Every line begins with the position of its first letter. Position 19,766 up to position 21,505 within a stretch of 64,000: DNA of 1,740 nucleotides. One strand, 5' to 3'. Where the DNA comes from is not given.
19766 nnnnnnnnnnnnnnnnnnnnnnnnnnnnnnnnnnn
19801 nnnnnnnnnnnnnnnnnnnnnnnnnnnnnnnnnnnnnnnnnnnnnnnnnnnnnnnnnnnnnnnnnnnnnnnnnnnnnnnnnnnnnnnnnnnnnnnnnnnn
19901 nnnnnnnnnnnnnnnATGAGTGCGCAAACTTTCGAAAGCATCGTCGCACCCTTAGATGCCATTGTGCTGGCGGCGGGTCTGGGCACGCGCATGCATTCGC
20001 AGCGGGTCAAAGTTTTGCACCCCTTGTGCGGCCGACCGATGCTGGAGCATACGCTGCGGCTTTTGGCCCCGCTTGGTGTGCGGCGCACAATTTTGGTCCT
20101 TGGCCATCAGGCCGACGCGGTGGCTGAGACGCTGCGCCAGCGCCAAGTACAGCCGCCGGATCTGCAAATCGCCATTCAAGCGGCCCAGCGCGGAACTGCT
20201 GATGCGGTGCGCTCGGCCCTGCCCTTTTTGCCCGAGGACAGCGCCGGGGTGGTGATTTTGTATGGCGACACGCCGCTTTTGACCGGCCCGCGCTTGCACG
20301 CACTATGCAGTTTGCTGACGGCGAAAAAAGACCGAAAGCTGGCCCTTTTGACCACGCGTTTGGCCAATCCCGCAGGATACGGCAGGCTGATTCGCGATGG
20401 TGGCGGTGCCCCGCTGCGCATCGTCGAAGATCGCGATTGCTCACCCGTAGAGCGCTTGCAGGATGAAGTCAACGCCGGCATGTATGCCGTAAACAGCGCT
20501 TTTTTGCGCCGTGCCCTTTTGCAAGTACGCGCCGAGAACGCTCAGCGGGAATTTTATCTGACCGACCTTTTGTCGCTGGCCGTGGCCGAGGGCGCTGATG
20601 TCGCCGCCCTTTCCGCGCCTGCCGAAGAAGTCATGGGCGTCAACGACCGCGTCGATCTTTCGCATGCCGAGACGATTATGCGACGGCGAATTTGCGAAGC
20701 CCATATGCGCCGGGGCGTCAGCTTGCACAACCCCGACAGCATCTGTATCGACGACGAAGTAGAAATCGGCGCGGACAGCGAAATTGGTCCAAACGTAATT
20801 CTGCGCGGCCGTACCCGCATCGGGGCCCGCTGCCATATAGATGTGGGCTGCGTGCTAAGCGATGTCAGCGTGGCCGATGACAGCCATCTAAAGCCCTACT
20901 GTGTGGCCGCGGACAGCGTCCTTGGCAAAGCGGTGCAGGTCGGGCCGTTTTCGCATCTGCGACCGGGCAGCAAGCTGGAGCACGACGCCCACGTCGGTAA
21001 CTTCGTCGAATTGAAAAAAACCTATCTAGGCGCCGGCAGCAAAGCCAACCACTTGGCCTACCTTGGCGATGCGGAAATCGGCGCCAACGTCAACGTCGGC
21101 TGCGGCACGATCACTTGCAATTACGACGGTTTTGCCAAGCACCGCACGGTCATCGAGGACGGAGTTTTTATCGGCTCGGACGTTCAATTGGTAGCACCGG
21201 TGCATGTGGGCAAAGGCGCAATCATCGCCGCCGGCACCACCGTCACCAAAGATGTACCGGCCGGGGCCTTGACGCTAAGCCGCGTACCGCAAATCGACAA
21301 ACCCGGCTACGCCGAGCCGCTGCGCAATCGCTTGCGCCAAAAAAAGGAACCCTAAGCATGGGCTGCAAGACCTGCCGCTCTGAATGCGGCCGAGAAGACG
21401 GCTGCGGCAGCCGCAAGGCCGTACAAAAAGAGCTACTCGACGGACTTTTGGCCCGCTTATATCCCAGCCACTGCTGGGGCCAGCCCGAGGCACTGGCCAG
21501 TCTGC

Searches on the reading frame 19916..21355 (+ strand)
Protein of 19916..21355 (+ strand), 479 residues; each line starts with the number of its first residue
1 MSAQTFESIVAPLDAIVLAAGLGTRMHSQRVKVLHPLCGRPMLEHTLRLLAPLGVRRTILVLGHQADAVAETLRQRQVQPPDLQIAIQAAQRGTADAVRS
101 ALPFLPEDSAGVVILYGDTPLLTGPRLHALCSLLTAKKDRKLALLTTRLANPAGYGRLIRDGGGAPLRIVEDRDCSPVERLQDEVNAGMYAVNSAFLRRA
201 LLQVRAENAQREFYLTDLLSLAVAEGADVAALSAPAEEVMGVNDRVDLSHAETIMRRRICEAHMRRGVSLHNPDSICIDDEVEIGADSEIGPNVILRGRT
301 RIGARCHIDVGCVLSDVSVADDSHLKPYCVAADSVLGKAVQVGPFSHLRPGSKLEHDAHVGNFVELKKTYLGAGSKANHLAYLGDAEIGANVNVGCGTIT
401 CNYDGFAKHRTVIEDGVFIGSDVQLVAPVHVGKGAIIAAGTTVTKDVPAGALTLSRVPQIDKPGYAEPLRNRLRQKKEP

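Call 33: search_protein_families(library=pfam, proteins=[window:19916-21355:+], max_evalue=0.001)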
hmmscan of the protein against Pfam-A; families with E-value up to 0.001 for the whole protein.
window:19916-21355:+ (479 aa): 6 families
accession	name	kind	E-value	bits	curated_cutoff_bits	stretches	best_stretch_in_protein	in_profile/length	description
PF00132.30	Hexapep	-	8.6e-27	92.1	27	3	411-445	2-36/36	Bacterial transferase hexapeptide (six repeats)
PF12804.13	NTP_transf_3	-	1.3e-18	68.2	27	1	15-139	1-116/160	MobA-like NTP transferase domain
PF00483.29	NTP_transferase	-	4.9e-16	59.5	21.2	1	15-230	2-217/245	Nucleotidyl transferase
PF25084.1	LbH_EIF2B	-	1.7e-12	47.7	54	1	275-365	15-104/105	EIF2B subunit epsilon LbH domain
PF01128.25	IspD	-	1e-10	42.2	27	1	15-137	3-120/221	2-C-methyl-D-erythritol 4-phosphate cytidylyltransferase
PF14602.12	Hexapep_2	-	1.3e-06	28.4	27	1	411-445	2-34/34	Hexapeptide repeat of succinyl-transferase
